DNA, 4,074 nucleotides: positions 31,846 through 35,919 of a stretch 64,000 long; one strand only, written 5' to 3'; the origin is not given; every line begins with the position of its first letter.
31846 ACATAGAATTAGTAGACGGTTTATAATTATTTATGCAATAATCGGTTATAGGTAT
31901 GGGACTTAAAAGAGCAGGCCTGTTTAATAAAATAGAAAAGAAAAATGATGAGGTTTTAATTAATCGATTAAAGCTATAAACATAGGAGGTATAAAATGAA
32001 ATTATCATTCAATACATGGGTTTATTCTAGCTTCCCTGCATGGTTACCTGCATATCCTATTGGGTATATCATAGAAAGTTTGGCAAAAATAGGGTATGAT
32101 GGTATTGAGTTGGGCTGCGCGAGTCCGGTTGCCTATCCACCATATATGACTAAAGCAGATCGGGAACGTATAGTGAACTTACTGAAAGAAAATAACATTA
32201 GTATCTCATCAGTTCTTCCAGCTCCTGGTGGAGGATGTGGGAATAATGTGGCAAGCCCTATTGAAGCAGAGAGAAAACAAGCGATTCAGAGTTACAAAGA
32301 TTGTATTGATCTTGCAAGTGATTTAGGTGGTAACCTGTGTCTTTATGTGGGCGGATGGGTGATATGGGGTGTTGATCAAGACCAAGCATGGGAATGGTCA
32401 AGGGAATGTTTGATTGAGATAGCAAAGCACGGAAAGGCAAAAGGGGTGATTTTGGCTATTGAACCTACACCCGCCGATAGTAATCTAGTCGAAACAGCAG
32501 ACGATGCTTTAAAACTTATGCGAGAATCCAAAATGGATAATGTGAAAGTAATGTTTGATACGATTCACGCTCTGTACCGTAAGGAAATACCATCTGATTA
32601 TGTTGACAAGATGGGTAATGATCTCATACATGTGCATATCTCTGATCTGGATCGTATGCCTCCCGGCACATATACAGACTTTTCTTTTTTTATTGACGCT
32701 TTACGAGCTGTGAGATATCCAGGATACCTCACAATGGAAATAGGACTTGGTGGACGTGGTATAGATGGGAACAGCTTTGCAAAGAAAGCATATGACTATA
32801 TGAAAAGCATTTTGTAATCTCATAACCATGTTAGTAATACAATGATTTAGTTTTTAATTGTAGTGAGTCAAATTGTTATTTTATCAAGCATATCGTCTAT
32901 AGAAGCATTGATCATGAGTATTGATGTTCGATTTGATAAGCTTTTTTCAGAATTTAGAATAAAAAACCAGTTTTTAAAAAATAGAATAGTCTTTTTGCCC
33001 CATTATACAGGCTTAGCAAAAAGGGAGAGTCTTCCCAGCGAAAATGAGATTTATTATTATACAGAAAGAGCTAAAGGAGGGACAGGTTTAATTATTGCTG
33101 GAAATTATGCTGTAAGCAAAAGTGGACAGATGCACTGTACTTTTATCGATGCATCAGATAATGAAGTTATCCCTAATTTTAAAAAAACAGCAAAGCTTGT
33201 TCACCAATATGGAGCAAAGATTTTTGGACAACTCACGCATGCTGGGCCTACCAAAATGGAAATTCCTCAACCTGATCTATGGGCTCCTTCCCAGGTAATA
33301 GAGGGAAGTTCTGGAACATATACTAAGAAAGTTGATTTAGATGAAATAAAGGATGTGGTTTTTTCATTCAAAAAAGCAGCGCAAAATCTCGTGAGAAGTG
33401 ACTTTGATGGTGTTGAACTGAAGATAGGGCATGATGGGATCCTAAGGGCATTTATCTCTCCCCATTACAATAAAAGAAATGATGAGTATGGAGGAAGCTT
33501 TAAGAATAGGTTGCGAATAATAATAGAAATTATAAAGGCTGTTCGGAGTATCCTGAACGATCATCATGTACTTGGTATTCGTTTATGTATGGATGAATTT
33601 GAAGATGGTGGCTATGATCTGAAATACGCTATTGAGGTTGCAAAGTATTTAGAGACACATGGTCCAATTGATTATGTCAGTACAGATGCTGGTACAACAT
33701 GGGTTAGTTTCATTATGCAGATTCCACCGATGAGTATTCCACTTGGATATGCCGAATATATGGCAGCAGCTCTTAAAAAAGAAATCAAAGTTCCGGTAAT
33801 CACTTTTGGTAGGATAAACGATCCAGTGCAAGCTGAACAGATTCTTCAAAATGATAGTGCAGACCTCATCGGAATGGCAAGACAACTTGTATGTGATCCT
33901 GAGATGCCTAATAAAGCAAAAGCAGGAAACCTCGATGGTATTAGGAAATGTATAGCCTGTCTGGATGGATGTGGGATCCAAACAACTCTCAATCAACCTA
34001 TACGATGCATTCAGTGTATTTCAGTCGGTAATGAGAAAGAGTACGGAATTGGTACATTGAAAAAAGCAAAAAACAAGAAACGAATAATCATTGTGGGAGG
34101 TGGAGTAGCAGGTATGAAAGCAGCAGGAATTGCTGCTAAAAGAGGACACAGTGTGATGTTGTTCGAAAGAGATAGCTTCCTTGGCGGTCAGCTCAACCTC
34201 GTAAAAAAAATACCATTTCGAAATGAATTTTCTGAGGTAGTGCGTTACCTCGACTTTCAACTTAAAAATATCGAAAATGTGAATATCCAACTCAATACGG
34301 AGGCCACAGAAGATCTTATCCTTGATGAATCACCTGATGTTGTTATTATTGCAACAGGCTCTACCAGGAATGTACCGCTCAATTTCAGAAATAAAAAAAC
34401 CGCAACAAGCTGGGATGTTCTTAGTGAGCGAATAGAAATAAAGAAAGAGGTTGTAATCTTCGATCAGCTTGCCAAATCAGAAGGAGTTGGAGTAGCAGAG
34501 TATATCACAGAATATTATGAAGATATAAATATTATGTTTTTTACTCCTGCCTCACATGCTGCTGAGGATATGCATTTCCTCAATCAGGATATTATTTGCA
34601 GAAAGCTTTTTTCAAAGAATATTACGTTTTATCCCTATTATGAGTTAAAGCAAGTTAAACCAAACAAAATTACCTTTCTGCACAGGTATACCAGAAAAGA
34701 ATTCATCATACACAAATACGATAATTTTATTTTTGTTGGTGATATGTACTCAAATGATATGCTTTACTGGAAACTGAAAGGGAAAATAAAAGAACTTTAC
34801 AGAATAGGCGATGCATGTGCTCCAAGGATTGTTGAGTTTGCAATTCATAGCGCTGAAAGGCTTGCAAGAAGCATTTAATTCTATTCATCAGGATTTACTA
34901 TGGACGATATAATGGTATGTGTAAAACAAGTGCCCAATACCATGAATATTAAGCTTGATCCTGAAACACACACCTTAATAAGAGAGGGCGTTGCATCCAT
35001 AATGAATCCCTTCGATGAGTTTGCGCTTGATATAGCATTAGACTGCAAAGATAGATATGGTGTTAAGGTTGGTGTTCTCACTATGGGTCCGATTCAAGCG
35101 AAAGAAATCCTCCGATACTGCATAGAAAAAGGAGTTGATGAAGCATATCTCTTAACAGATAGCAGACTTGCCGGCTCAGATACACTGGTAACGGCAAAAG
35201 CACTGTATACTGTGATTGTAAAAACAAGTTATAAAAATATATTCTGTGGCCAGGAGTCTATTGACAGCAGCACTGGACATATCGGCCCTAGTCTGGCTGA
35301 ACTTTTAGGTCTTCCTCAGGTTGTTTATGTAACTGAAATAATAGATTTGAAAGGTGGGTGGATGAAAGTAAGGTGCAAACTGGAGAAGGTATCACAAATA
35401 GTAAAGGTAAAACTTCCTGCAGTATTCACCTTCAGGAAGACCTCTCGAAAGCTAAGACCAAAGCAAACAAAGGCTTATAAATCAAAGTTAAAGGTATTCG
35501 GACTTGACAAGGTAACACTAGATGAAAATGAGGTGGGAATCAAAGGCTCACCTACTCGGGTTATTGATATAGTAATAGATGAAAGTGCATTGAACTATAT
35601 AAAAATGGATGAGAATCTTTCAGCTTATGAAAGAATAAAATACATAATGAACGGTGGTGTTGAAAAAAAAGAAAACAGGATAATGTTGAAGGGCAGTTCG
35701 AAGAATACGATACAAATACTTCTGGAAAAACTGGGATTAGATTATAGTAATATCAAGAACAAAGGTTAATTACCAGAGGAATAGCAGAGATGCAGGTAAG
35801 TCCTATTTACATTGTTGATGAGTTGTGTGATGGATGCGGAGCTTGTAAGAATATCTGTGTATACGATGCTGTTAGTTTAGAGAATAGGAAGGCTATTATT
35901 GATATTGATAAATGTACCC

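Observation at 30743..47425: ~15.8-kb cargo bracketed by a ~460-bp direct repeat of the ppdK 3' end (Campbell-type or site-specific insertion signature)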

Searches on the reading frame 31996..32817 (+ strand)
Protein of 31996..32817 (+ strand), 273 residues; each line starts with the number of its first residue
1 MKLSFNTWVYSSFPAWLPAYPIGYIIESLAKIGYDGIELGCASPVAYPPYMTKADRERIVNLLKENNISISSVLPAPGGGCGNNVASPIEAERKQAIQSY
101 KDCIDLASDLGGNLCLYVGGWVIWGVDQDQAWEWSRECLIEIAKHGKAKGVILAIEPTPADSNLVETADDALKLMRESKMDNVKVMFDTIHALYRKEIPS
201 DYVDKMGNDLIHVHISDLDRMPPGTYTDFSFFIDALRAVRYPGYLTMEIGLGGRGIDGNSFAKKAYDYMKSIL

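Call 6: search_protein_families(library=pfam, proteins=[window:31996-32817:+])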
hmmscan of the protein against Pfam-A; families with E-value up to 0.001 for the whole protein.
window:31996-32817:+ (273 aa): 2 families
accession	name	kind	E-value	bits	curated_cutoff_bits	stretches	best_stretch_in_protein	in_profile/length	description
PF01261.30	AP_endonuc_2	-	1e-41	143.8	31.1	1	27-250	2-230/249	Xylose isomerase-like TIM barrel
PF10566.15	Glyco_hydro_97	-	0.00027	20.9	32.5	1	93-187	29-129/275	Glycoside hydrolase 97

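Call 40: search_protein_families(library=ncbifam, proteins=[window:31996-32817:+], max_evalue=1e-10)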
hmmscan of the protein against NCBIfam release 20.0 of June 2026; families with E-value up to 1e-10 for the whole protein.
window:31996-32817:+ (273 aa): 3 families
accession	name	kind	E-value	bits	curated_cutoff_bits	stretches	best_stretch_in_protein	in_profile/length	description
NF041099.2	keto_glucon_epim_IolO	equivalog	2.8e-26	92.4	300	1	26-272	27-267/269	5-keto-L-gluconate epimerase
NF007360.0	PRK09856.1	equivalog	3.5e-22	79.2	305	1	21-220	14-213/276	fructoselysine 3-epimerase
NF051856.1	PsicseEpim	equivalog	2.9e-19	70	300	1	24-248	20-244/287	D-psicose 3-epimerase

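Call 52: find_homologous_proteins(query=window:31996-32817:+, max_evalue=1e-40)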
Query window:31996-32817:+ (273 aa): 1065 proteins with E <= 1e-40 among 1792 candidates; the best 120 are listed.
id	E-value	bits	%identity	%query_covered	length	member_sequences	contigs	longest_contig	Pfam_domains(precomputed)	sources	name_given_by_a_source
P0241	4.9e-185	631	100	100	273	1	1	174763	PF01261.31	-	-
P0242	1.5e-158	544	83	100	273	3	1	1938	PF01261.31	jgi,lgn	jgi:protein FrlC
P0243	2.5e-154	531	81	100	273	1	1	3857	PF01261.31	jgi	jgi:protein FrlC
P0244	5.1e-154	530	81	100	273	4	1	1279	PF01261.31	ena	-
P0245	3.6e-149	514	78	100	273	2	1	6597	PF01261.31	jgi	jgi:protein FrlC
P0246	1.3e-148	512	79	100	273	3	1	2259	PF01261.31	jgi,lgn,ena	-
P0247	2.0e-148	511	77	100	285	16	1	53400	PF01261.31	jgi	jgi:fructoselysine 3-epimerase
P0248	1.8e-143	495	74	100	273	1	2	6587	PF01261.31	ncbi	-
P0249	4.0e-142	490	75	100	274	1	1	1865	PF01261.31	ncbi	-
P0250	8.9e-142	489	77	100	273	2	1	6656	PF01261.31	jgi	jgi:protein FrlC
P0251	2.2e-140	485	75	100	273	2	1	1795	PF01261.31,PF10566.16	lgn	-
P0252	1.3e-139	482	74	100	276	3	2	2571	PF01261.31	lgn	-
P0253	2.0e-139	482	74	100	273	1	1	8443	PF01261.31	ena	-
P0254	8.6e-139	480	75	100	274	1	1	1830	PF01261.31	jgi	jgi:protein FrlC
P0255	6.3e-136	470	72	100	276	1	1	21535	PF01261.31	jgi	-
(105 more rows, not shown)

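Call 53: find_encoding_contigs(protein=P0247, flank=10000, max_places=2)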
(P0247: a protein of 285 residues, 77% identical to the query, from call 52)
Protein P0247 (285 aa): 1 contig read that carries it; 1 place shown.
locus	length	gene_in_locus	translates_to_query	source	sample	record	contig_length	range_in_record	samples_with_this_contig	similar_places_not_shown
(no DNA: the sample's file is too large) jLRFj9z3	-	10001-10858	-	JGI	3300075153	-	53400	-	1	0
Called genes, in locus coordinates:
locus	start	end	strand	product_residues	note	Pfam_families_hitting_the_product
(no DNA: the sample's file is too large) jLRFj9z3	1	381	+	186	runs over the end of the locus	-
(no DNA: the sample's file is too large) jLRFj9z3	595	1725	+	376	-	PF02653:BPD_transp_2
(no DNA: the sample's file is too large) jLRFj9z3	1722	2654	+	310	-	PF02653:BPD_transp_2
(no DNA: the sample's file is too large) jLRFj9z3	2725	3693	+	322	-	PF02608:Bmp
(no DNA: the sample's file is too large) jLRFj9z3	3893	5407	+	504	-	PF00005:ABC_tran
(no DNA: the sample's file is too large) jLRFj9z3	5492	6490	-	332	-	PF01408:GFO_IDH_MocA, PF22725:GFO_IDH_MocA_C3, PF02894:GFO_IDH_MocA_C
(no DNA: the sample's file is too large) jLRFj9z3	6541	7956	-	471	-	PF00016:RuBisCO_large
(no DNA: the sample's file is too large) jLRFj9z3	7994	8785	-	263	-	PF08220:HTH_DeoR, PF08279:HTH_11 (weak), PF00455:DeoRC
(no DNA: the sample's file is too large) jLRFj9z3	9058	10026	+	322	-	PF02653:BPD_transp_2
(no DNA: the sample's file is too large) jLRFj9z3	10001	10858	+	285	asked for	PF01261:AP_endonuc_2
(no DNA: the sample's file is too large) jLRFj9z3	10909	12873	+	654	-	PF00724:Oxidored_FMN, PF07992:Pyr_redox_2 (weak), PF12831:FAD_oxidored (weak), PF13450:NAD_binding_8 (weak)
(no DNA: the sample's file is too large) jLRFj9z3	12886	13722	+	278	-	PF01012:ETF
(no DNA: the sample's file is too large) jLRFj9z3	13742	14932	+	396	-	PF12797:Fer4_2 (faint), PF12838:Fer4_7, PF13187:Fer4_9 (weak), PF13237:Fer4_10, PF14697:Fer4_21 (weak), PF00037:Fer4 (weak), PF01012:ETF, PF00766:ETF_alpha, +2 more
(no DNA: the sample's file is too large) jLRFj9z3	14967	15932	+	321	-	PF01261:AP_endonuc_2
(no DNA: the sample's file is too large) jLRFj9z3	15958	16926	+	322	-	PF01261:AP_endonuc_2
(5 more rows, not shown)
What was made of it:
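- Gene families found on the right flank (E1 alpha/beta, SIS) are linked to this cluster in a relative (call 53). Right-flank gene families (E1 alpha/beta, SIS) adjoin the cluster in a relative (call 53).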

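Call 54: find_encoding_contigs(protein=P0243, flank=10000, max_places=2)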
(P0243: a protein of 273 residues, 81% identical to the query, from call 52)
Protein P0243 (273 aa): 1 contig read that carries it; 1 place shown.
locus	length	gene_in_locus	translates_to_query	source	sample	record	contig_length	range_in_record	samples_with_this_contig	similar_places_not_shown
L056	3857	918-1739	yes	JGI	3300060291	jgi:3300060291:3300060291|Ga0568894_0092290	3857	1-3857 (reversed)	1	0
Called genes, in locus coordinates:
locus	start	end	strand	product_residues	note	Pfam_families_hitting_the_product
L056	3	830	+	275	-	?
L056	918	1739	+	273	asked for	PF01261:AP_endonuc_2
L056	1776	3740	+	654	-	PF00724:Oxidored_FMN, PF07992:Pyr_redox_2, PF12831:FAD_oxidored (weak), PF13450:NAD_binding_8 (weak)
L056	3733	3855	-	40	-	?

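Call 55: find_encoding_contigs(protein=P0245, flank=10000, max_places=2)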
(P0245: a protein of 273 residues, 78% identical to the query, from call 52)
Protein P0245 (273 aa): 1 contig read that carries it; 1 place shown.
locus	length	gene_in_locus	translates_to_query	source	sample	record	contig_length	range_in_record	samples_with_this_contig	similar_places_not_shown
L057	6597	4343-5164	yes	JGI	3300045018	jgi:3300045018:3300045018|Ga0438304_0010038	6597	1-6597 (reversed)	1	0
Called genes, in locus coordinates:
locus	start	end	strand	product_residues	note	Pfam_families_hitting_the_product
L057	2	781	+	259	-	?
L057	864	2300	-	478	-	PF00016:RuBisCO_large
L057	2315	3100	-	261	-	PF01047:MarR (faint), PF08220:HTH_DeoR, PF00455:DeoRC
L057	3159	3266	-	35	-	-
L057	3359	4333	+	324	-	PF02653:BPD_transp_2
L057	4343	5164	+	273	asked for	PF01261:AP_endonuc_2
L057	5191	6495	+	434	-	PF00724:Oxidored_FMN, PF07992:Pyr_redox_2 (weak), PF01266:DAO (faint), PF12831:FAD_oxidored (weak), PF13450:NAD_binding_8 (weak)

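Call 56: find_encoding_contigs(protein=P0250, flank=10000, max_places=2)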
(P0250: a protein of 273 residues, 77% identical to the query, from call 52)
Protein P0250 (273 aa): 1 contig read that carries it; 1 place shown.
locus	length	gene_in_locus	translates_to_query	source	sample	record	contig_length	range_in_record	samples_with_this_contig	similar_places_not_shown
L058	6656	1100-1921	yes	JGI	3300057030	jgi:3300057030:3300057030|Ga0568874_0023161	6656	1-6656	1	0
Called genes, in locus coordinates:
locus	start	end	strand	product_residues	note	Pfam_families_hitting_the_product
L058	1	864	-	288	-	?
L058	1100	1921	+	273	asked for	PF01261:AP_endonuc_2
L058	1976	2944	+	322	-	PF01261:AP_endonuc_2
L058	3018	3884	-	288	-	PF01261:AP_endonuc_2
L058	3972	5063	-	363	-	PF01408:GFO_IDH_MocA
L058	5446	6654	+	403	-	?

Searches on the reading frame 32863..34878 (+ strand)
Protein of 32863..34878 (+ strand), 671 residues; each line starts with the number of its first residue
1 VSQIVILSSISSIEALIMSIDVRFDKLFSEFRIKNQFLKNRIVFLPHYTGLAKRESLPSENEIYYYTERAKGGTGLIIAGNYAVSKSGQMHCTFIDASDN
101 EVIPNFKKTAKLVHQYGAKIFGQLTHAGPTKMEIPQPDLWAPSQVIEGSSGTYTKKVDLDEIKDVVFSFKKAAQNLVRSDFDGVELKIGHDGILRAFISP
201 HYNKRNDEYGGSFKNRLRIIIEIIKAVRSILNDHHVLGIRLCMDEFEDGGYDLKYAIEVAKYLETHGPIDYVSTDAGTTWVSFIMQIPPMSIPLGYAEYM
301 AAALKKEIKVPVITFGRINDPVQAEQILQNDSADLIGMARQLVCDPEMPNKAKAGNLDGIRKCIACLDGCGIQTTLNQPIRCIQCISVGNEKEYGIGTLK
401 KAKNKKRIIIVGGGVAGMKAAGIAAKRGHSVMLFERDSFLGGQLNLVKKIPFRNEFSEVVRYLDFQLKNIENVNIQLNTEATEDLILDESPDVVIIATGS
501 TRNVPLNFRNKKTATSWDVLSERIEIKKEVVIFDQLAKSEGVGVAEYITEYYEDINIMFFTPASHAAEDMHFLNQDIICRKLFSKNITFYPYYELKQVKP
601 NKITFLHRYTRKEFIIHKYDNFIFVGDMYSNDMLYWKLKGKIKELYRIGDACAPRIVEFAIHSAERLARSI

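Call 6: search_protein_families(library=pfam, proteins=[window:32863-34878:+])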
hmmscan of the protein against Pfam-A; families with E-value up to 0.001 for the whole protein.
window:32863-34878:+ (671 aa): 10 families
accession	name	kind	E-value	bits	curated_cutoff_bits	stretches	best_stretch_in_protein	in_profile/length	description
PF00724.26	Oxidored_FMN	-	9.8e-55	186.6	27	1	26-355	1-338/342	NADH:flavin oxidoreductase / NADH oxidase family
PF12831.13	FAD_oxidored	-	8.5e-09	35.6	27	1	408-444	2-38/416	FAD dependent oxidoreductase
PF07992.20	Pyr_redox_2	-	5.9e-08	32.9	26.1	1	407-511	2-119/291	Pyridine nucleotide-disulphide oxidoreductase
PF13450.12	NAD_binding_8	-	4.8e-07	30.4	21.9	1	410-444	1-35/68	NAD(P)-binding Rossmann-like domain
PF01266.30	DAO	-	4.7e-05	23.5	27.9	1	407-442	1-37/353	FAD dependent oxidoreductase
PF00070.33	Pyr_redox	-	6.3e-05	23.9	22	0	407-440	1-34/82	Pyridine nucleotide-disulphide oxidoreductase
PF00890.30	FAD_binding_2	-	0.00012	21.8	20.4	1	408-444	2-38/414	FAD binding domain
PF01262.27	AlaDh_PNT_C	-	0.00014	21.8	23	1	405-438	28-61/214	Alanine dehydrogenase/PNT, C-terminal domain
PF03486.20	HI0933_like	-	0.00015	21.7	50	1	407-444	2-39/244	HI0933-like protein Rossmann domain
PF01134.28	GIDA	-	0.00042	19.9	22.1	1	408-435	2-29/391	Glucose inhibited division protein A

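Call 40: search_protein_families(library=ncbifam, proteins=[window:32863-34878:+], max_evalue=1e-10)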
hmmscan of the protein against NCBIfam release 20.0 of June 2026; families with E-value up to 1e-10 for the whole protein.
window:32863-34878:+ (671 aa): 8 families
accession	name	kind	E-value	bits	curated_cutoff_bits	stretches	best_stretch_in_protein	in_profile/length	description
TIGR03997.1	mycofact_OYE_2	equivalog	4.9e-183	610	793.15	1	26-671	1-645/645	mycofactocin system FadH/OYE family oxidoreductase 2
NF041087.1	bile_acid_BaiCD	equivalog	2.9e-111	372.6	825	1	24-671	1-642/642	bile acid Fe-S flavoenzyme BaiCD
NF045599.1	bili_reduct_long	exception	6.4e-102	341.8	750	1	28-669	2-639/641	bilirubin reductase, long form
TIGR03996.1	mycofact_OYE_1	hypoth_equivalog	7.3e-70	236.2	627.9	1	38-662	13-627/633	mycofactocin system FadH/OYE family oxidoreductase 1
NF010047.0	PRK13523.1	equivalog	1.2e-55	188.9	431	1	26-352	4-320/339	NADPH dehydrogenase NamA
NF045592.1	bili_reduct_N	equivalog_domain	1.6e-55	188.7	425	1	26-383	1-361/363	bilirubin reductase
NF006101.0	PRK08255.1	equivalog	1.1e-41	142.7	1078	1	26-348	398-726/768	bifunctional salicylyl-CoA 5-hydroxylase/oxidoreductase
NF007899.0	PRK10605.1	subfamily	1.4e-25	90.4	403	1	25-242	4-236/365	N-ethylmaleimide reductase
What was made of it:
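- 31996..38034 (+): Cargo operon c01-c05: sugar-phosphate epimerase-like TIM barrel, OYE/FAD oxidoreductase, ETF beta, ferredoxin-ETF alpha, second TIM barrel. Pfam (call 6), NCBIfam (call 40).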

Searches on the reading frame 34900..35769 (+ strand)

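Call 6: search_protein_families(library=pfam, proteins=[window:34900-35769:+])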
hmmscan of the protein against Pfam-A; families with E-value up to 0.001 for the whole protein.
window:34900-35769:+ (289 aa): 1 family
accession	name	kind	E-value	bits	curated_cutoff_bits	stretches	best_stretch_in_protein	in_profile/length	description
PF01012.27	ETF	-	4.3e-34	118.3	26.7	1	25-196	3-172/181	Electron transfer flavoprotein domain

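Call 40: search_protein_families(library=ncbifam, proteins=[window:34900-35769:+], max_evalue=1e-10)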
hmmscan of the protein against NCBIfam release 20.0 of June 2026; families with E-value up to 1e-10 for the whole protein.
window:34900-35769:+ (289 aa): 5 families
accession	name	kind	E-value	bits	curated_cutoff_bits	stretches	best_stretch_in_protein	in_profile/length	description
NF040731.1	flavo_sub_EftB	exception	3.9e-59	200.1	445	1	4-222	2-225/260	electron transfer flavoprotein subunit beta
NF042971.1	AcrlCoAredClosAcrB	equivalog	1.3e-38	132.6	475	1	4-222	3-231/266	acryloyl-CoA reductase electron transfer subunit gamma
NF008998.0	PRK12342.1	equivalog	4.2e-16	59.1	338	1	4-177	3-175/254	electron transfer flavoprotein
TIGR04503.1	mft_etfB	hypoth_equivalog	7.7e-14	51.7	200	1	6-186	3-195/290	mycofactocin-associated electron transfer flavoprotein beta subunit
NF002888.0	PRK03359.1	subfamily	2.3e-13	50.1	219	1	4-177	3-179/256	putative electron transfer flavoprotein FixA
